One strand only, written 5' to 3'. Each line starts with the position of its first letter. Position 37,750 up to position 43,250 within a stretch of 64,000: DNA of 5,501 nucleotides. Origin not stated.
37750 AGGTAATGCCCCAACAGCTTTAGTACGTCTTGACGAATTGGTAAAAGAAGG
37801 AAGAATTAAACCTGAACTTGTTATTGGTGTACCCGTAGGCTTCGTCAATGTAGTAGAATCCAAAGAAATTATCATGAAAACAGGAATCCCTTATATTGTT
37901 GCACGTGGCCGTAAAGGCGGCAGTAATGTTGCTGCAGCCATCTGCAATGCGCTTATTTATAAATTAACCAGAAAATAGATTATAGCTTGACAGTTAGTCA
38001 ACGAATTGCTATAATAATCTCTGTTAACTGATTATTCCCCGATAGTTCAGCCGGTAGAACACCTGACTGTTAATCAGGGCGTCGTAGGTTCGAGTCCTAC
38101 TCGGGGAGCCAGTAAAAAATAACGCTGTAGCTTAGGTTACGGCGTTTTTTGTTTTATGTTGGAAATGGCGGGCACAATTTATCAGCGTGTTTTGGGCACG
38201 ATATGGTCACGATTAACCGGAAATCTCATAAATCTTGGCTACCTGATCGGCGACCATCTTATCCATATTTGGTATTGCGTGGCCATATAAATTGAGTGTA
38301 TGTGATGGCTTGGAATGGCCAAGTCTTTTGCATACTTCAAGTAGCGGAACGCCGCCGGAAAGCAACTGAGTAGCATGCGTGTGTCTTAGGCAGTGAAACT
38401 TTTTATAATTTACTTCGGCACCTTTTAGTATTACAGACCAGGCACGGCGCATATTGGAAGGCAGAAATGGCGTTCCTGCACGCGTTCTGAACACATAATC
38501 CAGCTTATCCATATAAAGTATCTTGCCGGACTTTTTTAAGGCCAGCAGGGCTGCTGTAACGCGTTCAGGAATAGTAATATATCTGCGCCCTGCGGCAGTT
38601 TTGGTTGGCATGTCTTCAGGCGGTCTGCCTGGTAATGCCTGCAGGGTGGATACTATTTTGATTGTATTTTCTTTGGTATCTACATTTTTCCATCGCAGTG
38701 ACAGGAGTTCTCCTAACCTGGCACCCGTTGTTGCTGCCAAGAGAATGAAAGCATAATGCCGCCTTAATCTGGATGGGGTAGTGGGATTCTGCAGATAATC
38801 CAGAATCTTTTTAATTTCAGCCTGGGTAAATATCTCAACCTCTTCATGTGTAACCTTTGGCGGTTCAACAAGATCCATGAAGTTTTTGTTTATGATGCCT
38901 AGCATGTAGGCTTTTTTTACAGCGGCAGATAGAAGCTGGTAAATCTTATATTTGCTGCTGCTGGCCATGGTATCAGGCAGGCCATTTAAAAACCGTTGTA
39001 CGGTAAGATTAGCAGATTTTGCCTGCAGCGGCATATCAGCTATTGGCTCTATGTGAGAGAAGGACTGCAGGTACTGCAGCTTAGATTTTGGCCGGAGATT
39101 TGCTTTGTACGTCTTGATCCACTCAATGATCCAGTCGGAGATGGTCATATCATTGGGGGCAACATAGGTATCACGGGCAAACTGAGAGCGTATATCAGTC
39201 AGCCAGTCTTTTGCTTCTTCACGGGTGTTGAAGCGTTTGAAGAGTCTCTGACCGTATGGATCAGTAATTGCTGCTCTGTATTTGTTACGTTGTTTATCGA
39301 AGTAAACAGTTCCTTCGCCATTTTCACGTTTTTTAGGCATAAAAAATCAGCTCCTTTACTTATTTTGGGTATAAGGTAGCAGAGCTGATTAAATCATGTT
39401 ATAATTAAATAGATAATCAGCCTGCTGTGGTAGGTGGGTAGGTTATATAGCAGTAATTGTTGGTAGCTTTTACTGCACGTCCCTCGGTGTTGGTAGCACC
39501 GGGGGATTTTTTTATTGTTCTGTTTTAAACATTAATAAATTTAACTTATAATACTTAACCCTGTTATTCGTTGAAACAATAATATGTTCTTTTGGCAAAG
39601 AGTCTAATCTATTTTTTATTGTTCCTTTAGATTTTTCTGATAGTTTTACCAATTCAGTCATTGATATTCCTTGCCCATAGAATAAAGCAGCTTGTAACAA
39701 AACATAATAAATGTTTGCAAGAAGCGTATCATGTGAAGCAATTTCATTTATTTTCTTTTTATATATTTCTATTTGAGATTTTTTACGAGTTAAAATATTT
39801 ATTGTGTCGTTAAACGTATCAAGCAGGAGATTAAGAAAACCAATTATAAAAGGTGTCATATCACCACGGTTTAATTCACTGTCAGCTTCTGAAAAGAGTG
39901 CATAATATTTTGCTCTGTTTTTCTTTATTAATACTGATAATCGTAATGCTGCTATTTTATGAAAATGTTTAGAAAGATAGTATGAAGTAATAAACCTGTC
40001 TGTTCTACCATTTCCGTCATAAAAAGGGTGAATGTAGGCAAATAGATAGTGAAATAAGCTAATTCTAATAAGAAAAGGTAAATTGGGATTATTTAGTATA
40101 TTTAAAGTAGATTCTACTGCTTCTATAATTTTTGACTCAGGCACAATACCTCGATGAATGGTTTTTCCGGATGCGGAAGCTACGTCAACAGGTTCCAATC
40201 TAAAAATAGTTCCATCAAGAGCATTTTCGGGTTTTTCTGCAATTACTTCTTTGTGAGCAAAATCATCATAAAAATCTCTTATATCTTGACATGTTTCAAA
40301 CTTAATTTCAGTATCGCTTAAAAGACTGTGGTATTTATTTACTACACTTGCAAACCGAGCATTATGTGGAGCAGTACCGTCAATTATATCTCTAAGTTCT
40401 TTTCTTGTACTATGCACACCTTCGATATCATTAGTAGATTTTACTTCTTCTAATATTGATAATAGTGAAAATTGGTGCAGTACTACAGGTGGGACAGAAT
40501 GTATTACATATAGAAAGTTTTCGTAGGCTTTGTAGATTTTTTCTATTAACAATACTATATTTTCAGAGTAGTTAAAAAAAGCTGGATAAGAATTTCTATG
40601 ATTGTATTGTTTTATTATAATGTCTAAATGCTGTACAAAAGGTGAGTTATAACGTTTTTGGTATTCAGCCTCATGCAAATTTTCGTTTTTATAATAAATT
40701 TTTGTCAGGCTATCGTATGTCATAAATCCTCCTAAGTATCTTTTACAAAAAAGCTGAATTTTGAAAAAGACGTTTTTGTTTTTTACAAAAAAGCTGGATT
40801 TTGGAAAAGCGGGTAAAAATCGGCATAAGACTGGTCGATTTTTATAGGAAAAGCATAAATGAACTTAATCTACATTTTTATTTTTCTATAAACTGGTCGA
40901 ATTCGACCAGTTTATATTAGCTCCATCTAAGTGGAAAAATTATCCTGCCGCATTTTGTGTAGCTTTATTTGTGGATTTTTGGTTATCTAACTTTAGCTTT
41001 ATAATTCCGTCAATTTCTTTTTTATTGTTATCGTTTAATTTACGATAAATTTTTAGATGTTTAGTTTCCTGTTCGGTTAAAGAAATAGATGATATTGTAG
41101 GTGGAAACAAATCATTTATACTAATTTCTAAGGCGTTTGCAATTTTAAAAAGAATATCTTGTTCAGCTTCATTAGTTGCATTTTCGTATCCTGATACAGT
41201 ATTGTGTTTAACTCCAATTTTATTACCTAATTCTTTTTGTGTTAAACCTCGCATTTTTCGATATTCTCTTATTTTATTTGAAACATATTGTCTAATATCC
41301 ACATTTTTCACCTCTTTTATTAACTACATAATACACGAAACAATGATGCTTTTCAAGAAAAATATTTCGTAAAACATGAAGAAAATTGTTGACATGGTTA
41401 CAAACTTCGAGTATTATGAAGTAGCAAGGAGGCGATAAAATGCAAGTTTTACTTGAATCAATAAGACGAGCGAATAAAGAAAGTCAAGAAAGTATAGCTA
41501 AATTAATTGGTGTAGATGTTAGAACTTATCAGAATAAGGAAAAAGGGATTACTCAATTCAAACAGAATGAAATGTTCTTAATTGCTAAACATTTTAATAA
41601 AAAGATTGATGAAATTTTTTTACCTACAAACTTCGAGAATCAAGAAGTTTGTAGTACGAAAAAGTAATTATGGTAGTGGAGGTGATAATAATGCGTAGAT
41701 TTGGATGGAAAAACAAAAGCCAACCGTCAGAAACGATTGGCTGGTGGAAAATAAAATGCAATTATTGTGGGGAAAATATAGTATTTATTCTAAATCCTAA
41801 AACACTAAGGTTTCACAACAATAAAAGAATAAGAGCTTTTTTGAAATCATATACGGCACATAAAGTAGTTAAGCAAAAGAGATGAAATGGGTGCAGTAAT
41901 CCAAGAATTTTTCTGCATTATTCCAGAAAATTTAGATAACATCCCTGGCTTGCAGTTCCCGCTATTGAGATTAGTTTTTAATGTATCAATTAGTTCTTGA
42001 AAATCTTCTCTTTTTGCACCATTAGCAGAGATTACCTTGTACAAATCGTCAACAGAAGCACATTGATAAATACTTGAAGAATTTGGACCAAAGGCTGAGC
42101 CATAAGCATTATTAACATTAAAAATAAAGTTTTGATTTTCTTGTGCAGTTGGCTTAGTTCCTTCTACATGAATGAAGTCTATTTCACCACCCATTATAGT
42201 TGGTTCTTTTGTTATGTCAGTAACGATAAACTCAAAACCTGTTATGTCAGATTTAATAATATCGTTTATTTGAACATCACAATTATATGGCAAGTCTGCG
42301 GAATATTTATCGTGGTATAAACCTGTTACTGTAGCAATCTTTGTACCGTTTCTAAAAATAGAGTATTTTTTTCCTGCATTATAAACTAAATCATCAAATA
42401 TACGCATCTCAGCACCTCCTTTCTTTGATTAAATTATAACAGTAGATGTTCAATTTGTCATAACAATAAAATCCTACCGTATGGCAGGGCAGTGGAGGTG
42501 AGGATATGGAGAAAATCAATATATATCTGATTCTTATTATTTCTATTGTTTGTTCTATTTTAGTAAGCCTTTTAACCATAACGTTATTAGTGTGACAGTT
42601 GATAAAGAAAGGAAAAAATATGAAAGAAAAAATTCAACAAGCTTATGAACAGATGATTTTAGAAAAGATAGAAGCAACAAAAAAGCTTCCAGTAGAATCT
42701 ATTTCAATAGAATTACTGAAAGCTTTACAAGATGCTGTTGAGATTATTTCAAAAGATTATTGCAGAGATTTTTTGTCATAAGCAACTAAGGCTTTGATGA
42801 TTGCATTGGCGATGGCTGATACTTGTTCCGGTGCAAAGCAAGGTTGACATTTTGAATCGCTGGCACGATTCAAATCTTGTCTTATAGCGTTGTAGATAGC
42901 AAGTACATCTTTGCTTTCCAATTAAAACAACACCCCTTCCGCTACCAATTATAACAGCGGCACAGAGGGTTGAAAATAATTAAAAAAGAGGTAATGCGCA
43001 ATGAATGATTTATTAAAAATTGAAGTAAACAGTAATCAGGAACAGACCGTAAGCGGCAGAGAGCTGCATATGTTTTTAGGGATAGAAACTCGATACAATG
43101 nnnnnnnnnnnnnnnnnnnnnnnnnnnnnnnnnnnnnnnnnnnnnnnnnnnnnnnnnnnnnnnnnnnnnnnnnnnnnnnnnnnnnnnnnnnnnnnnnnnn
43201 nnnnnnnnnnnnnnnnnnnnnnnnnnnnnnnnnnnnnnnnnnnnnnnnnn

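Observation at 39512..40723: Class II Fic (auto-inhibited AMPylase) carried as a moron between the integrase and the repressor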

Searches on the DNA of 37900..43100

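Call 30: search_rna_families(source=window, start=37900, end=43100, threshold=evalue, max_evalue=1)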
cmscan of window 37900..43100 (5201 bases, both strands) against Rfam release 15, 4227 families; matches with E-value up to 1: 4.
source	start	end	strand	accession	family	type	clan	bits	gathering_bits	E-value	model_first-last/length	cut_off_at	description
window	38036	38108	+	RF00005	tRNA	Gene; tRNA;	CL00001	69.3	29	4.1e-14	1-71/71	no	tRNA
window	38036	38109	-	RF04354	Plastid-ycf2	Cis-reg;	-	29.6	65.7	0.0038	1-75/75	no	Plastid-ycf2 5UTR RNA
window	40884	40919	+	RF00446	mir-133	Gene; miRNA;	-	24.9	55.5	0.025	1-74/74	no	mir-133 microRNA precursor family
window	40760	40807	+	RF03474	mir-4766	Gene; miRNA;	-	24.8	72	0.15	1-56/56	no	mir-4766 microRNA precursor family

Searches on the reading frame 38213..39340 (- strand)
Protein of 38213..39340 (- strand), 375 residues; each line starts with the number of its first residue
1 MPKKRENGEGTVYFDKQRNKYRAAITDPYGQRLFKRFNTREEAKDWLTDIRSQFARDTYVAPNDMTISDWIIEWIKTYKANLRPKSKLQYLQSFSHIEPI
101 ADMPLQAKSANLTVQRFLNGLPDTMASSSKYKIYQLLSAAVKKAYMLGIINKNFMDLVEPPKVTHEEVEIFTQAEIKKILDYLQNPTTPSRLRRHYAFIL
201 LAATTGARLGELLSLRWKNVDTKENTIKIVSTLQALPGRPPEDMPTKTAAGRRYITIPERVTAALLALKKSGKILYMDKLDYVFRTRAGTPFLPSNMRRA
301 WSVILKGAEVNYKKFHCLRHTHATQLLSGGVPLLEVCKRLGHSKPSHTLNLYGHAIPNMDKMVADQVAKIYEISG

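Call 3: search_protein_families(library=pfam, proteins=[window:38213-39340:-], max_evalue=0.01)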
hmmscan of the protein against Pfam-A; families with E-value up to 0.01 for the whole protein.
window:38213-39340:- (375 aa): 3 families
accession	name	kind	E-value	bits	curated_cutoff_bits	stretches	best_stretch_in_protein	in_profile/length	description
PF00589.27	Phage_integrase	-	9.4e-26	91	27.1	1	171-355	3-168/172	Phage integrase family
PF14659.12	Phage_int_SAM_3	-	0.00062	20.4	22.6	1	66-106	1-43/58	Phage integrase, N-terminal SAM-like domain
PF12833.13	HTH_18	-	0.0096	16.6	33.6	0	318-347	31-61/80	Helix-turn-helix domain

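Call 65: find_related_loci(query=window:38216-39340:-, collection=viral_contigs, flank=5000)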
Query window:38216-39340:- (375 aa) in viral_contigs; peptide patterns used: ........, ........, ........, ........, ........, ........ (x = any residue, [..] = any of these).
11 stretches matched a pattern; 2 encode a relative of the query (tblastn E <= 1e-3); 2 distinct loci.
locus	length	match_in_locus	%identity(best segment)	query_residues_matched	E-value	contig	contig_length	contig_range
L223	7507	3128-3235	50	8-43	6e-5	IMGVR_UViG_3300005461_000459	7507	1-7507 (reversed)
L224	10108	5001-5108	50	8-43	1e-4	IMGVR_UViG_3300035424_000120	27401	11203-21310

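Call 67: find_encoding_contigs(protein=window:38213-39340:-, flank=5000, max_places=8)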
Protein window:38213-39340:- (375 aa): 12 contigs read that carry it; 4 places shown.
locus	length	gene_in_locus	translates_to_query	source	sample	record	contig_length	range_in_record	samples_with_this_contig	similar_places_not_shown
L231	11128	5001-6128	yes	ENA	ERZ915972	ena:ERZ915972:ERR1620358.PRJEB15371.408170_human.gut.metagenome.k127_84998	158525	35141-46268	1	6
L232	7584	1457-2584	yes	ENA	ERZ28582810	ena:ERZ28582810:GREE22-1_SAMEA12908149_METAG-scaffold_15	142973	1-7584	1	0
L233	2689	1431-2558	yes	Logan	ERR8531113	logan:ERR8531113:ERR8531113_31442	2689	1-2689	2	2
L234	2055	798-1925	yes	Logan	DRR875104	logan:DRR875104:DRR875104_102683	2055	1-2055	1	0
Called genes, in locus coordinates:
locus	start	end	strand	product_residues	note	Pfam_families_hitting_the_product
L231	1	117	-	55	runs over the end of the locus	-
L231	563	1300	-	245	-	PF08346:AntA, PF03374:ANT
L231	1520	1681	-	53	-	-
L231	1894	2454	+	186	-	-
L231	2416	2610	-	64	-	-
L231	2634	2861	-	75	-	PF01381:HTH_3 (weak)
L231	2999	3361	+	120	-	PF13560:HTH_31 (weak), PF01381:HTH_3, PF12844:HTH_19 (weak)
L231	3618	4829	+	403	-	PF02661:Fic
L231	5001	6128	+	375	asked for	PF00589:Phage_integrase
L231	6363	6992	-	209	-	PF02570:CbiC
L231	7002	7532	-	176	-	PF02572:CobA_CobO_BtuR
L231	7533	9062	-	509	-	PF01656:CbiA, PF13500:AAA_26, PF07685:GATase_3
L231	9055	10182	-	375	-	PF01676:Metalloenzyme, PF10143:PhosphMutase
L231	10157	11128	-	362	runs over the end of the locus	PF00155:Aminotran_1_2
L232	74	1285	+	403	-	PF02661:Fic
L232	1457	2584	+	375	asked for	PF00589:Phage_integrase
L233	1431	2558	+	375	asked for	PF00589:Phage_integrase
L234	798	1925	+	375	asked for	PF00589:Phage_integrase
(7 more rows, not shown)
